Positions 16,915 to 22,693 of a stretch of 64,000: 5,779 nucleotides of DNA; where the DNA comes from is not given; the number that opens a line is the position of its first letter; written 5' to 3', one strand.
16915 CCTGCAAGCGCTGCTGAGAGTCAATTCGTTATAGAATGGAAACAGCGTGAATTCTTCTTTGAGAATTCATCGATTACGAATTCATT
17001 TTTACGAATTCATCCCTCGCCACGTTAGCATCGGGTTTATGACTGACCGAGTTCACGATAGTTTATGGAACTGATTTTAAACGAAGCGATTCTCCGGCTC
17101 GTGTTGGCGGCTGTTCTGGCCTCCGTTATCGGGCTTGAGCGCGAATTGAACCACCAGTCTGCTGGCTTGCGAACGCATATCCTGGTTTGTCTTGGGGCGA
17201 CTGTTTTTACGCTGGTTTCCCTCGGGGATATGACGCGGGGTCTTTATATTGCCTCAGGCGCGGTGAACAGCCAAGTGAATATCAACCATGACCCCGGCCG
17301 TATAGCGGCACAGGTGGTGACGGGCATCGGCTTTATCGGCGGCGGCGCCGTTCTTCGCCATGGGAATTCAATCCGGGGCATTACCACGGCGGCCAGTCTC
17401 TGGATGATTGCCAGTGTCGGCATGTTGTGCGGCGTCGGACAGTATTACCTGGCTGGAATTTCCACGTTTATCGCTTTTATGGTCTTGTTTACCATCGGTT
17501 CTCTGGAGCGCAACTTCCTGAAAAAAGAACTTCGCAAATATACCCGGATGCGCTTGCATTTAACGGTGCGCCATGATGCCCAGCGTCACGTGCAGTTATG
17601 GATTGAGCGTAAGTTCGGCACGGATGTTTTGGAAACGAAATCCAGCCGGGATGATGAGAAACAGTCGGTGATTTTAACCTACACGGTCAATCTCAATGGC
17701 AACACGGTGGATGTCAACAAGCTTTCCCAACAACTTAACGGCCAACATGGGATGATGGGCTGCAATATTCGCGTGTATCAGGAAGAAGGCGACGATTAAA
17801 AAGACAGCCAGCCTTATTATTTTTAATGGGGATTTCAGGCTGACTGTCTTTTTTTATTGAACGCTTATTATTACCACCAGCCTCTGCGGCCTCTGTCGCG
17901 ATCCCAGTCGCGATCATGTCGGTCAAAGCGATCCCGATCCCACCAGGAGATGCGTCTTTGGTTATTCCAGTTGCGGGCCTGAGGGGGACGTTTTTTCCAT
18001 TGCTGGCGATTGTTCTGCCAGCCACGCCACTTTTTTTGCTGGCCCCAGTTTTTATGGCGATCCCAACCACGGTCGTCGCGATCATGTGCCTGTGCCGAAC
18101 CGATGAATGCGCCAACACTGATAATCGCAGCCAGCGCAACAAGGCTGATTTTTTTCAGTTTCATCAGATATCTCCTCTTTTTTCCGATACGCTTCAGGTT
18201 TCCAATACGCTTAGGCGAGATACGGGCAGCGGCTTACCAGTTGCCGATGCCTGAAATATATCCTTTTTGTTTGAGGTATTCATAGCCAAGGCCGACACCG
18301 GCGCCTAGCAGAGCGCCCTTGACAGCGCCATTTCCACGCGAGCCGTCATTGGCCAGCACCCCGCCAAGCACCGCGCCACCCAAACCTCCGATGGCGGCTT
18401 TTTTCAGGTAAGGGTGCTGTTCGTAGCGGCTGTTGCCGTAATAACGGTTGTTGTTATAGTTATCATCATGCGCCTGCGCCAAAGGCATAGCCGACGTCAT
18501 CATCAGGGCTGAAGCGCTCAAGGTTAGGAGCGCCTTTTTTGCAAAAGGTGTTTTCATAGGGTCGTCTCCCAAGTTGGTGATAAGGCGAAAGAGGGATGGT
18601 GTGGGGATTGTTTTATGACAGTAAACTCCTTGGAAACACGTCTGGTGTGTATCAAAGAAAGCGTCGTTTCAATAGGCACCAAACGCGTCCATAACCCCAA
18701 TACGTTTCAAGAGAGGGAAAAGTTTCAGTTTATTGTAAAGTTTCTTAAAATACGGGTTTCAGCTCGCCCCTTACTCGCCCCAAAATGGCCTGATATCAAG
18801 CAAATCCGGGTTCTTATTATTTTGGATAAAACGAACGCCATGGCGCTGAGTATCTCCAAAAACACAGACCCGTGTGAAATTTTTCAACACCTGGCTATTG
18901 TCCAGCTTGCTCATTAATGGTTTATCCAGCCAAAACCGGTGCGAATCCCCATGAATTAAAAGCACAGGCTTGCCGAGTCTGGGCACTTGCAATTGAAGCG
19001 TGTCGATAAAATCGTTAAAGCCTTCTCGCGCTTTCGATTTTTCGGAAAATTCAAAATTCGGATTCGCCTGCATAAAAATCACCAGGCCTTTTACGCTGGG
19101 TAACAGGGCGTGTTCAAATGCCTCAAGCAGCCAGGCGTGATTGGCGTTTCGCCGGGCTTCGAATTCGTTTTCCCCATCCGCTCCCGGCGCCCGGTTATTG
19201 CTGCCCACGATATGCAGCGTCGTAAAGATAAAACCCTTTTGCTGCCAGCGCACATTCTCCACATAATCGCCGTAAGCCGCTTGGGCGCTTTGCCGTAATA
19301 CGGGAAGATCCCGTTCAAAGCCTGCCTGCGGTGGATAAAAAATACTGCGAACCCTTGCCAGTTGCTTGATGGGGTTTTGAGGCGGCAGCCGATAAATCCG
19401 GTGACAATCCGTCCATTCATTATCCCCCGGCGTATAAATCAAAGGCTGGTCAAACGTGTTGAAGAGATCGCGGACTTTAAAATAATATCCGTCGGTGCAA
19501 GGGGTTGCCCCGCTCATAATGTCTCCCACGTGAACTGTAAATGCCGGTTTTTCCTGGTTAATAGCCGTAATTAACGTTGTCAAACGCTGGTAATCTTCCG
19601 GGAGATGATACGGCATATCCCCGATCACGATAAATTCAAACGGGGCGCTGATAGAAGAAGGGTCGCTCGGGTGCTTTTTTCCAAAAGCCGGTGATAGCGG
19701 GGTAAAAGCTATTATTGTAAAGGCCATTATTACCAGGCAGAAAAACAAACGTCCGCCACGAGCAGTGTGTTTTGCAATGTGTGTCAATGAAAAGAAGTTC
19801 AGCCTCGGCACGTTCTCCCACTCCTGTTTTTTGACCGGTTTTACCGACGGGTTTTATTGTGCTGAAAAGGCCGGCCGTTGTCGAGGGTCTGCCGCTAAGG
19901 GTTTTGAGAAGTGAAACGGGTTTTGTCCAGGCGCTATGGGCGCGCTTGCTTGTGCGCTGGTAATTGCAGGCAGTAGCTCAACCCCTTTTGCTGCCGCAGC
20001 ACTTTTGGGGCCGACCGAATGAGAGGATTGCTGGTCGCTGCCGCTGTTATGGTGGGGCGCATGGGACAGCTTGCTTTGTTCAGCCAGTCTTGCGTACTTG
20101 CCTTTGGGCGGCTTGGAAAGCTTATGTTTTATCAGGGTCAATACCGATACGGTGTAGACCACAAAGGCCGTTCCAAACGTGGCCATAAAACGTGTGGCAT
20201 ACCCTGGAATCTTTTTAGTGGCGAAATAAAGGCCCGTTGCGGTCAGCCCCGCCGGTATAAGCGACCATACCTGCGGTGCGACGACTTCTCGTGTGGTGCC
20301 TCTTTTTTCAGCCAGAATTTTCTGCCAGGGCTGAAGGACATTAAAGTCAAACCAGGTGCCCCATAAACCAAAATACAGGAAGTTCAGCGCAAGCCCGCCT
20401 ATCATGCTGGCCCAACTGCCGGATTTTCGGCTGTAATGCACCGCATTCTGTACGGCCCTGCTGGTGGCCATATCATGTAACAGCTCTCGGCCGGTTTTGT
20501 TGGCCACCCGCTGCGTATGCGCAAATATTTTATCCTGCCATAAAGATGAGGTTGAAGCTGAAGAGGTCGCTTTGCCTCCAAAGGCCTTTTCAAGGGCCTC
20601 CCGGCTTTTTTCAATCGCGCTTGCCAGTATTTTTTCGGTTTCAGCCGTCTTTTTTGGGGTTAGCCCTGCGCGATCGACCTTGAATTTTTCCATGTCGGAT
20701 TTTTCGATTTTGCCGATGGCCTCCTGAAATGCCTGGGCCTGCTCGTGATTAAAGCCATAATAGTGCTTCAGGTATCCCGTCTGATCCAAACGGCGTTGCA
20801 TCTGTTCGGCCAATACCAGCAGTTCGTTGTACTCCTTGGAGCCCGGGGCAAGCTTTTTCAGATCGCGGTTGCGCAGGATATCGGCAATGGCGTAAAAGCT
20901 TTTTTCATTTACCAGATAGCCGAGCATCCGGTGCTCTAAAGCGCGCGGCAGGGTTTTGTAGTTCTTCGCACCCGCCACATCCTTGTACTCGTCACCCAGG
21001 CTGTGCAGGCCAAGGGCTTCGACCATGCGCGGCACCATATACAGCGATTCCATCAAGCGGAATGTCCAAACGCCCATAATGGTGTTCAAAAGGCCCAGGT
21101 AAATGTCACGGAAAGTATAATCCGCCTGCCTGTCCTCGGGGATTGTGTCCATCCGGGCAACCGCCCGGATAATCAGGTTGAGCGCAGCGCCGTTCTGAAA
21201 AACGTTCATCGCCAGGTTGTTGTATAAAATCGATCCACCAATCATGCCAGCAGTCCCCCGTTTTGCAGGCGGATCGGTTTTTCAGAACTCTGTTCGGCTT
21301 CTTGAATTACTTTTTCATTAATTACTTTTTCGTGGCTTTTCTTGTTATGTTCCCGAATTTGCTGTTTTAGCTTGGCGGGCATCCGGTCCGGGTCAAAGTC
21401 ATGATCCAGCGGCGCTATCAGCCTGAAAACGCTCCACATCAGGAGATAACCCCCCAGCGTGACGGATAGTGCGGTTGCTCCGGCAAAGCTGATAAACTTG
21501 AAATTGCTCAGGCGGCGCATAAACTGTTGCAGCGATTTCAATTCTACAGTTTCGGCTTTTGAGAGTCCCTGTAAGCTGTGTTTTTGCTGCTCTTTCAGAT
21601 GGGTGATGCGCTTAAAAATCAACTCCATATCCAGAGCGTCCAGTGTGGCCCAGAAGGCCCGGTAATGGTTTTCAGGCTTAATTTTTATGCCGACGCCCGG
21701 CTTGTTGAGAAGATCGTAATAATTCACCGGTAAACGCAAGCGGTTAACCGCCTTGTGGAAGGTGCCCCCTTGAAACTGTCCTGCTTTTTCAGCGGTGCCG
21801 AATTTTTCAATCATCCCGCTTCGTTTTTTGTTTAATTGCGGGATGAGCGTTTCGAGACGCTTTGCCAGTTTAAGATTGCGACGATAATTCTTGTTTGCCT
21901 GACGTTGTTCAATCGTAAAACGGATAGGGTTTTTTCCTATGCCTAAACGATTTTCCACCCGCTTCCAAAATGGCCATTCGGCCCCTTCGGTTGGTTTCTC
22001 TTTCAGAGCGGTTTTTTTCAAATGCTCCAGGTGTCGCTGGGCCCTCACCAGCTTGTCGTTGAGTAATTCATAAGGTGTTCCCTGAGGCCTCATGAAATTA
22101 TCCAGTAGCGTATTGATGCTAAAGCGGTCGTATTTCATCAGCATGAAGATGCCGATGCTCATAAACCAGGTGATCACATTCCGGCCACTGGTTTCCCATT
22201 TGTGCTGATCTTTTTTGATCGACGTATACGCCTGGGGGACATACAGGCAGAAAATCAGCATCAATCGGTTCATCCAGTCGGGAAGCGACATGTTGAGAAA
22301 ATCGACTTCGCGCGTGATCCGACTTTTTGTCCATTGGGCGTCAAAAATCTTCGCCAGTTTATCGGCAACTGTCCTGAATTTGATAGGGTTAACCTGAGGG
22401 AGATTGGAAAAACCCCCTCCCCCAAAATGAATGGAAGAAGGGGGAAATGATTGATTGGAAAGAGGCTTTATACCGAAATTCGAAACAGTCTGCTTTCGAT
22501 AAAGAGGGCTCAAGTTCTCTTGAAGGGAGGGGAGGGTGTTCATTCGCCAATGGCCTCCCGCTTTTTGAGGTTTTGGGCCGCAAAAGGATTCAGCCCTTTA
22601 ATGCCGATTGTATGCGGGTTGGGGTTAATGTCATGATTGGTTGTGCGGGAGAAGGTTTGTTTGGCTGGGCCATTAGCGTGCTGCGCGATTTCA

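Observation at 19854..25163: Tandemly duplicated, translationally coupled two-gene membrane-protein module (A2-B2-A1-B1) with no recognisable domains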

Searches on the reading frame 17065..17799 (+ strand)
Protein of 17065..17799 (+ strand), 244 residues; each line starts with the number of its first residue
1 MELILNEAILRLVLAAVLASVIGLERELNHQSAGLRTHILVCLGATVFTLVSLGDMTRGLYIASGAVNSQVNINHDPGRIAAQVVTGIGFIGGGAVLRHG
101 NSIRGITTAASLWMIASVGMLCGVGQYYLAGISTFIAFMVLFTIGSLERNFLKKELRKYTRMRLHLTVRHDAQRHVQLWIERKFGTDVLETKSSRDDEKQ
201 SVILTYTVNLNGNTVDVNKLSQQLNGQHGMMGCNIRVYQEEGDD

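Call 22: search_protein_families(library=pfam, proteins=[window:17065-17799:+], max_evalue=0.001)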
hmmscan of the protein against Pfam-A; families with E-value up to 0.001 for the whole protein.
window:17065-17799:+ (244 aa): 1 family
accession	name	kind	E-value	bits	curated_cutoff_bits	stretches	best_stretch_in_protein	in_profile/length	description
PF02308.21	MgtC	-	1.3e-36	126.1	31.4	1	12-149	1-120/121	MgtC family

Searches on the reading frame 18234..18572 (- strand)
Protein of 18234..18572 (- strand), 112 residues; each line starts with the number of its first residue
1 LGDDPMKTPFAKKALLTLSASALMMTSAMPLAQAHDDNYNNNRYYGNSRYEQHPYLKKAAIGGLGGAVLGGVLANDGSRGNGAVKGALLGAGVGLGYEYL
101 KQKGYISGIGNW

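Call 22: search_protein_families(library=pfam, proteins=[window:18234-18572:-], max_evalue=0.001)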
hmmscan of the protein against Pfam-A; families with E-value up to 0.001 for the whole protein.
window:18234-18572:- (112 aa): 1 family
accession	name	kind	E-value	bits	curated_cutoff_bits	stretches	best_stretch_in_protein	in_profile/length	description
PF13441.11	Gly-zipper_YMGG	-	0.00014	21.9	28.9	1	57-97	5-42/45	YMGG-like Gly-zipper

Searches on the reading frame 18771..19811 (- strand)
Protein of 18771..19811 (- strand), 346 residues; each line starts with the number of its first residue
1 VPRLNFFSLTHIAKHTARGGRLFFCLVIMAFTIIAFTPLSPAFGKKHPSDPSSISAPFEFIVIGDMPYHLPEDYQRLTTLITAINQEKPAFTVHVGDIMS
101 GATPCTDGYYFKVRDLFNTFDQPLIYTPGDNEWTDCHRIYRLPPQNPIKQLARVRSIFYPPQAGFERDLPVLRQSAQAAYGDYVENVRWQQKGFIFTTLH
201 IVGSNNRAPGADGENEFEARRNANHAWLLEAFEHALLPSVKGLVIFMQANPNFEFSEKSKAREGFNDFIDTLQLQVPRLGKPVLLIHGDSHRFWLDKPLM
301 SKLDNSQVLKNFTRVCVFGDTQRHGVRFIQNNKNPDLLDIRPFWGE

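Call 7: search_protein_families(library=ncbifam, proteins=[window:18774-19811:-], max_evalue=0.1)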
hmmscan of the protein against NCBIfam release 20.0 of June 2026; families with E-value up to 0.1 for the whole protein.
window:18774-19811:- (346 aa): 0 families

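Call 22: search_protein_families(library=pfam, proteins=[window:18771-19811:-], max_evalue=0.001)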
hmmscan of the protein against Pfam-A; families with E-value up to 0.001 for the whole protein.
window:18771-19811:- (346 aa): 0 families

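Call 63: search_protein_families(library=padloc, proteins=[window:18774-19811:-], max_evalue=0.1)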
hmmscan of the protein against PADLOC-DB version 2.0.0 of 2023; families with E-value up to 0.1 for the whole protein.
window:18774-19811:- (346 aa): 0 families

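Call 64: search_protein_families(library=phrogs, proteins=[window:18774-19811:-], max_evalue=0.1)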
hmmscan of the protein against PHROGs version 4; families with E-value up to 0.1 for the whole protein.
window:18774-19811:- (346 aa): 1 family
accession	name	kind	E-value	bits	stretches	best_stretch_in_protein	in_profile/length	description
phrog_1649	-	other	0.03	13.9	1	52-134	30-106/308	metallo-phosphoesterase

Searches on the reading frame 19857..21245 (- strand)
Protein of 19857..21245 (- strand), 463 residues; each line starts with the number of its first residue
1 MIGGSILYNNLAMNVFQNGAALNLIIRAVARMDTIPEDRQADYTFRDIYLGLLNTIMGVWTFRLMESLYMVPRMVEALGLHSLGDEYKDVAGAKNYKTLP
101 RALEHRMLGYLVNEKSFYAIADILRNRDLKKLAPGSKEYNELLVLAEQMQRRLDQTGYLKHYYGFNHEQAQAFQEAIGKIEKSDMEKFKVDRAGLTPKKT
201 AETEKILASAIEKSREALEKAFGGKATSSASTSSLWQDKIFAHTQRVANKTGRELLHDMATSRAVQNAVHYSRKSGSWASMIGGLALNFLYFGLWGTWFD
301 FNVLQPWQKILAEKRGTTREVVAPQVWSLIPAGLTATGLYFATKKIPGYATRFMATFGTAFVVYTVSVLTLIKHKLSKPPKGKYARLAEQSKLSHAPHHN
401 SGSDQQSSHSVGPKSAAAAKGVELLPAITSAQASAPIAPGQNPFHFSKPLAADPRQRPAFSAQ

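Call 6: search_protein_families(library=pfam, proteins=[window:19857-21245:-], max_evalue=1)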
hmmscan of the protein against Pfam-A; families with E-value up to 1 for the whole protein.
window:19857-21245:- (463 aa): 0 families

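Call 7: search_protein_families(library=ncbifam, proteins=[window:19857-21245:-], max_evalue=0.1)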
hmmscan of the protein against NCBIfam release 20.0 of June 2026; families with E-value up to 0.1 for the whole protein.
window:19857-21245:- (463 aa): 0 families

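Call 63: search_protein_families(library=padloc, proteins=[window:19857-21245:-], max_evalue=0.1)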
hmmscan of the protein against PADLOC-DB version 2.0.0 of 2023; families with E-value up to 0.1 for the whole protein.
window:19857-21245:- (463 aa): 0 families

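Call 64: search_protein_families(library=phrogs, proteins=[window:19857-21245:-], max_evalue=0.1)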
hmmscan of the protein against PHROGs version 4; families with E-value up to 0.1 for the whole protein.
window:19857-21245:- (463 aa): 1 family
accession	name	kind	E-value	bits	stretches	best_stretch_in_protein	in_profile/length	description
phrog_19152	-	unknown function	0.025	16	1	328-387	7-66/123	-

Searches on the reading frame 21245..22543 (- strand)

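Call 6: search_protein_families(library=pfam, proteins=[window:21245-22543:-], max_evalue=1)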
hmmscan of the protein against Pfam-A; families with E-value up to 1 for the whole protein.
window:21245-22543:- (433 aa): 1 family
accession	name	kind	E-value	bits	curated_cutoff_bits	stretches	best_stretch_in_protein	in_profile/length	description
PF02936.19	COX4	-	0.081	13.4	26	1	312-398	28-118/138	Cytochrome c oxidase subunit IV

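Call 7: search_protein_families(library=ncbifam, proteins=[window:21245-22543:-], max_evalue=0.1)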
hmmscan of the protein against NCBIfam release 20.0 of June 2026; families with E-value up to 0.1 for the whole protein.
window:21245-22543:- (433 aa): 0 families

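Call 63: search_protein_families(library=padloc, proteins=[window:21245-22543:-], max_evalue=0.1)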
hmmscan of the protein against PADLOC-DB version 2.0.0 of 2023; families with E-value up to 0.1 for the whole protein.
window:21245-22543:- (433 aa): 0 families

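Call 64: search_protein_families(library=phrogs, proteins=[window:21245-22543:-], max_evalue=0.1)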
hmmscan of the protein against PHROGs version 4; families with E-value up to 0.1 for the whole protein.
window:21245-22543:- (433 aa): 1 family
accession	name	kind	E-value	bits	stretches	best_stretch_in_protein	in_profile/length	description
phrog_25909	-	transcription regulation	0.073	13.7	0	212-251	146-185/220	transcription antiterminator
